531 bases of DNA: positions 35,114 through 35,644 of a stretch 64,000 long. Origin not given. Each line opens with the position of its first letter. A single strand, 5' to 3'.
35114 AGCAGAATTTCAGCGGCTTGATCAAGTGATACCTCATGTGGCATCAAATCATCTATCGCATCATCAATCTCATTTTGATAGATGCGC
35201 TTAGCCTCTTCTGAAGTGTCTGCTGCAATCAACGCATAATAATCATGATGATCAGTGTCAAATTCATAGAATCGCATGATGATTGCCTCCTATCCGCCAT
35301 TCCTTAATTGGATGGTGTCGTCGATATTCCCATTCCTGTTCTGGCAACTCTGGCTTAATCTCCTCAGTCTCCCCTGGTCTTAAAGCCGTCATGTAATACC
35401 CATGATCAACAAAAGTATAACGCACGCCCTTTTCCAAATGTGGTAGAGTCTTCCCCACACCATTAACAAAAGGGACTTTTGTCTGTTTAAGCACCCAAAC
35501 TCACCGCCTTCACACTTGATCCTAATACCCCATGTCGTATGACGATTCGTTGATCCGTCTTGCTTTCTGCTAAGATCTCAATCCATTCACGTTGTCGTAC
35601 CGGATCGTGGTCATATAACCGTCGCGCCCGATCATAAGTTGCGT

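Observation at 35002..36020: Four overlapping micro-genes (one highly acidic, one basic) behind a perfect palindromic operator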

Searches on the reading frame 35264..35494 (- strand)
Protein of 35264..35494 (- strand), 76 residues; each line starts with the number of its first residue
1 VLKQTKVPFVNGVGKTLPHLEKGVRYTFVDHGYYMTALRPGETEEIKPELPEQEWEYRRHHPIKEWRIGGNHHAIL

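Call 4: search_protein_families(library=pfam, proteins=[window:35264-35494:-], max_evalue=1)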
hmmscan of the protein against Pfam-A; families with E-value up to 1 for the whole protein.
window:35264-35494:- (76 aa): 0 families

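Call 8: search_protein_families(library=phrogs, proteins=[window:35264-35494:-], max_evalue=1)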
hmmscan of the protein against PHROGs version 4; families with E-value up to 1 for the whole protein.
window:35264-35494:- (76 aa): 1 family
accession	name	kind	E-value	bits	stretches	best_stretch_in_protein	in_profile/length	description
phrog_20995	-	unknown function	0.38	11.3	1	43-70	98-125/198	-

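Call 9: search_protein_families(library=ncbifam, proteins=[window:35264-35494:-], max_evalue=1)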
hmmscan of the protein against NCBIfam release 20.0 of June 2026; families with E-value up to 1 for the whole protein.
window:35264-35494:- (76 aa): 0 families

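Call 10: search_protein_families(library=padloc, proteins=[window:35264-35494:-], max_evalue=1)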
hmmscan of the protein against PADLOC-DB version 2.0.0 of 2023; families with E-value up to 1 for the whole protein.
window:35264-35494:- (76 aa): 0 families

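Call 42: search_solved_structures(query=window:35264-35494:-, max_evalue=10)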
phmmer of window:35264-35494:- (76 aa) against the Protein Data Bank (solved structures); distinct sequences matched with E-value up to 10: 4.
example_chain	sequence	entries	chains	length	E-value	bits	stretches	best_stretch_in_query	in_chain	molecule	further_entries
9pxf_A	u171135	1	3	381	0.017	18.6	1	7-60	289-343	Ammonia monooxygenase subunit B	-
9leg_B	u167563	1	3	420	0.036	17.6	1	7-60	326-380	Ammonia monooxygenase subunit B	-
3pl0_A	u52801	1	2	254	0.13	15.8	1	19-61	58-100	Uncharacterized protein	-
8e4y_A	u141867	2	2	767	1.7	12.3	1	28-67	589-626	Glycerol-3-phosphate acyltransferase 1, mitochondrial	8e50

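Call 52: find_homologous_proteins(query=window:35264-35494:-, max_evalue=0.01)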
Query window:35264-35494:- (76 aa): 13 proteins with E <= 0.01 among 13 candidates.
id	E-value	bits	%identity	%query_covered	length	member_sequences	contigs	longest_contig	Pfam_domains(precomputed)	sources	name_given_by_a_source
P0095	4.4e-42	159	92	100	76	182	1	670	-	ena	-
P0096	2.4e-40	154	92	100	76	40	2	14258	-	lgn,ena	-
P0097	2.9e-40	153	86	100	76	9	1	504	-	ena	-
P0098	2.5e-38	147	87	100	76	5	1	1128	-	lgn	-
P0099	4.4e-37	143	86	100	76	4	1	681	-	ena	-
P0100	4.5e-36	140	82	100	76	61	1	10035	-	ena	-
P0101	1.7e-34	135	78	100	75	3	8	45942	-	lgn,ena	-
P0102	5.3e-31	124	69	99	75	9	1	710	-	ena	-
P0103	3.3e-30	121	91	75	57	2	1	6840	-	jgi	jgi:hypothetical protein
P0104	3.4e-30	121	69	99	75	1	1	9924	-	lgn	-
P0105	1.8e-29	119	82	100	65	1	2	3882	-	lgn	-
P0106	3.2e-29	118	80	86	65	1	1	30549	-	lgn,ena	-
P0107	6.8e-16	76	86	55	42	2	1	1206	-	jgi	jgi:hypothetical protein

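Call 100: search_protein_families(library=pfam, proteins=[P0104], max_evalue=0.5)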
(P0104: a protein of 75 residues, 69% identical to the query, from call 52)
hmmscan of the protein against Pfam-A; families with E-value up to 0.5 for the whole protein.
P0104 (75 aa): 0 families

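Call 101: search_protein_families(library=phrogs, proteins=[P0104], max_evalue=0.1)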
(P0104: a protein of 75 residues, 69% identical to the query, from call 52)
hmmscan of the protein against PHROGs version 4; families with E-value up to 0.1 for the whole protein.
P0104 (75 aa): 0 families

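Call 111: search_dna_similar(query=window:35264-35494:-, collection=plasmids, mode=protein, max_evalue=0.001, max_rows=60)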
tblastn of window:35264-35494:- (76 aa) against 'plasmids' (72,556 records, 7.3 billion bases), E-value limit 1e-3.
Records with a match: 40; places in all: 40; records where one place covers at least 80% of the query: 37.
Best place of each record, by identity: 95-99% 6; 90-95% 25; 80-90% 3; 60-80% 2; <60% 4.
By first word of the organism name: Lacticaseibacillus 37; Enterococcus 2; Latilactobacillus 1.
By predicted mobility (MOB-suite, as given by PLSDB): conjugative 22; mobilizable 16; non-mobilizable 2.
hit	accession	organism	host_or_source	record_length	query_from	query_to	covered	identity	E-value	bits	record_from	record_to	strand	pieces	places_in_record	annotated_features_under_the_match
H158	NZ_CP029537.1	Lacticaseibacillus paracasei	cell culture,cream products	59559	1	76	100%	98.7%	1e-43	155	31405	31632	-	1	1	hypothetical protein (x3)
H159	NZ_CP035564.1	Lacticaseibacillus paracasei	cell culture,food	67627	1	76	100%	98.7%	1e-43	155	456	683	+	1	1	hypothetical protein (x3)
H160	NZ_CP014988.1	Lacticaseibacillus paracasei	Plate culture,beef from cattle ...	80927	1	76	100%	98.7%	1e-43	155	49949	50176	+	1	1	hypothetical protein (x3)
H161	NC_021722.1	Lacticaseibacillus paracasei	-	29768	1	76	100%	97.4%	3e-43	154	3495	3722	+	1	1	hypothetical protein (x3)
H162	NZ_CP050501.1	Lacticaseibacillus paracasei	Single cell,Animal feed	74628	1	76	100%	96.1%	4e-43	154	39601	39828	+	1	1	hypothetical protein (x3)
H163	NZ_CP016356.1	Lacticaseibacillus paracasei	cell culture,starter culture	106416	1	76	100%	96.1%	4e-42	151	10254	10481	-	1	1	hypothetical protein (x3)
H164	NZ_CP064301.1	Lacticaseibacillus paracasei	single cell,kimchi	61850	1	76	100%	93.4%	7e-41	147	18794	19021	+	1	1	hypothetical protein (x2)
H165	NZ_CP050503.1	Lacticaseibacillus paracasei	Single cell,Animal feed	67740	1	76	100%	93.4%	7e-41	147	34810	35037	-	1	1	hypothetical protein (x3)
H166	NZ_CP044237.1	Lacticaseibacillus paracasei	Pickle,fermented vegetable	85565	1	76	100%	93.4%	7e-41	147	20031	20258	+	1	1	hypothetical protein (x3)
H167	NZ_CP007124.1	Lacticaseibacillus paracasei N1115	traditional homemade dairy product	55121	1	76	100%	92.1%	2e-41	149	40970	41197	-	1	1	hypothetical protein (x3)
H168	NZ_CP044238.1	Lacticaseibacillus paracasei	Pickle,fermented vegetable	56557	1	76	100%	92.1%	2e-41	149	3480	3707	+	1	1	hypothetical protein (x3)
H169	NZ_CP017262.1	Lacticaseibacillus paracasei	cell culture,cheese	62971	1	76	100%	92.1%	2e-41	149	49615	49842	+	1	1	hypothetical protein (x3)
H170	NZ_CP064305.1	Lacticaseibacillus paracasei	single cell,kimchi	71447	1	76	100%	92.1%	2e-41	149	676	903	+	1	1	hypothetical protein (x3)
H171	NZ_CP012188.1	Lacticaseibacillus paracasei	cell culture,Koumiss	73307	1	76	100%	92.1%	2e-41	149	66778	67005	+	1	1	hypothetical protein (x3)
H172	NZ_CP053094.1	Lacticaseibacillus paracasei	whole organism,fermented milk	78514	1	76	100%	92.1%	2e-41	149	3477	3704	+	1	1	hypothetical protein (x3)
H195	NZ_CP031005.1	Latilactobacillus curvatus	fermented food product,raw fermented ...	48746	4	48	59%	48.9%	4e-5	46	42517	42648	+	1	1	hypothetical protein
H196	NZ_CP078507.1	Enterococcus gallinarum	Mus musculus,feces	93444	1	48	63%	39.6%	8e-4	42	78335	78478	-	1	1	hypothetical protein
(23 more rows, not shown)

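Call 113: get_annotated_region(hit=H195, flank=5000)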
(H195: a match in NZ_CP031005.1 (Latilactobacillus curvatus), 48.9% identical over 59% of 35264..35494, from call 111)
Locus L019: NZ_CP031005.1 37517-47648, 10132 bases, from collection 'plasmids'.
description: Latilactobacillus curvatus strain TMW 1.1928 plasmid p-1.1928_2, complete sequence
organism: Latilactobacillus curvatus (NCBI taxid 28038)
taxonomy: Bacteria; Bacillota; Bacilli; Lactobacillales; Lactobacillaceae; Latilactobacillus; Latilactobacillus curvatus
host: -; source: fermented food product,raw fermented sausage; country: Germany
typing (MOB-suite, as given by PLSDB): mobilizable; relaxase MOBP
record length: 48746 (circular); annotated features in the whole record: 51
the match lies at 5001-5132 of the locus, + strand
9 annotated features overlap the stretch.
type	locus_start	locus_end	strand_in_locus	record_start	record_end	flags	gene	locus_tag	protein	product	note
CDS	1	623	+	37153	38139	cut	-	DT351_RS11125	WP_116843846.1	replication initiator protein A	-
CDS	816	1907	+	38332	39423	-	recA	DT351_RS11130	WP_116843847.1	recombinase RecA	GO:0006310 - DNA recombination [Evidence IEA]; GO:0006281 - DNA repair [Evidence IEA]; GO:0009432 - SOS response ...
CDS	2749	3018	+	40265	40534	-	-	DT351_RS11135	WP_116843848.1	hypothetical protein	-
CDS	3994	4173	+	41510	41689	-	-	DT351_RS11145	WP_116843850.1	hypothetical protein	-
CDS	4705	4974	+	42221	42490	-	-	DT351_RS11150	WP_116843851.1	hypothetical protein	-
CDS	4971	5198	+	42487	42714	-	-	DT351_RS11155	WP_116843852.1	hypothetical protein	-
CDS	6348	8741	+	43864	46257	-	-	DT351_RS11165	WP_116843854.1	SpaA isopeptide-forming pilin-related protein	-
CDS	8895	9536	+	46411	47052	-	-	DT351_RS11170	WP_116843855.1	class A sortase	-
CDS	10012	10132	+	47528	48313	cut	-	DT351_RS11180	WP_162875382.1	hypothetical protein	-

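Call 114: get_annotated_region(hit=H196, flank=5000)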
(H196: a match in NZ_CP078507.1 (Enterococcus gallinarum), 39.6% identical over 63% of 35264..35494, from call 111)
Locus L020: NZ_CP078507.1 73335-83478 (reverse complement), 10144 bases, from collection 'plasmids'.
description: Enterococcus gallinarum strain fecal_iso1 plasmid pEG002, complete sequence
organism: Enterococcus gallinarum (NCBI taxid 1353)
taxonomy: Bacteria; Bacillota; Bacilli; Lactobacillales; Enterococcaceae; Enterococcus; Enterococcus gallinarum
host: -; source: Mus musculus,feces; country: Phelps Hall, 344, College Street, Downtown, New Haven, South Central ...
typing (MOB-suite, as given by PLSDB): conjugative; relaxase MOBP; mating-pair formation MPF_T
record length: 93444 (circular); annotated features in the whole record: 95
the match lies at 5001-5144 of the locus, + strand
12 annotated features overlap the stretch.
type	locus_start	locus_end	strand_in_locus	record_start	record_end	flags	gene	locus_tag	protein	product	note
CDS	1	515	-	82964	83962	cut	-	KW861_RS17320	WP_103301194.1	hypothetical protein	-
CDS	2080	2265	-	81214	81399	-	-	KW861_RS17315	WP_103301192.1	DUF6440 family protein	-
CDS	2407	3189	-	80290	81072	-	-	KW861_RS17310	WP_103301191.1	alpha/beta hydrolase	-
CDS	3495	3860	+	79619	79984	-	-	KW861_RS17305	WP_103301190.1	hypothetical protein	-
CDS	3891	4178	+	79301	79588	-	-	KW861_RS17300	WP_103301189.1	hypothetical protein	-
CDS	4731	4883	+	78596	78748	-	-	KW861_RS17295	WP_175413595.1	hypothetical protein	-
CDS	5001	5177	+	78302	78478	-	-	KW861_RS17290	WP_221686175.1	hypothetical protein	-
CDS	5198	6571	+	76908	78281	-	-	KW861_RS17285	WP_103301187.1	hypothetical protein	-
CDS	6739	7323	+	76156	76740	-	-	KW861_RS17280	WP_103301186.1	hypothetical protein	-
CDS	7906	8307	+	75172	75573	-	tnpA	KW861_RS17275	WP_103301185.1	IS200/IS605 family transposase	-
CDS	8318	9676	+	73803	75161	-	-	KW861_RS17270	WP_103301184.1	transposase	-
CDS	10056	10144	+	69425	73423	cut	-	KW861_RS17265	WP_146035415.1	SpaA isopeptide-forming pilin-related protein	-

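Call 115: search_protein_families(library=pfam, proteins=[L019:2749-3015:+, L019:3994-4170:+, L019:4705-4971:+, L019:4971-5195:+, L020:3495-3857:+, L020:3891-4175:+, L020:4731-4880:+, L020:5001-5174:+, L020:5198-6568:+], max_evalue=0.01)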
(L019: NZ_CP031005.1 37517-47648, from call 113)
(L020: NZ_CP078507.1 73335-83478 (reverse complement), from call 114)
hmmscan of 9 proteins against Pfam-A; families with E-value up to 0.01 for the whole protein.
L019:2749-3015:+ (89 aa): 1 family
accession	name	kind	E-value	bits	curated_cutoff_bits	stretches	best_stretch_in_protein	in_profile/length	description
PF17362.7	pXO2-34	-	8.2e-10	39.1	30.8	1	17-82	8-72/79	Family of unknown function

L019:3994-4170:+ (59 aa): 0 families

L019:4705-4971:+ (89 aa): 0 families

L019:4971-5195:+ (75 aa): 0 families

L020:3495-3857:+ (121 aa): 0 families

L020:3891-4175:+ (95 aa): 0 families

L020:4731-4880:+ (50 aa): 0 families

L020:5001-5174:+ (58 aa): 0 families

L020:5198-6568:+ (457 aa): 0 families
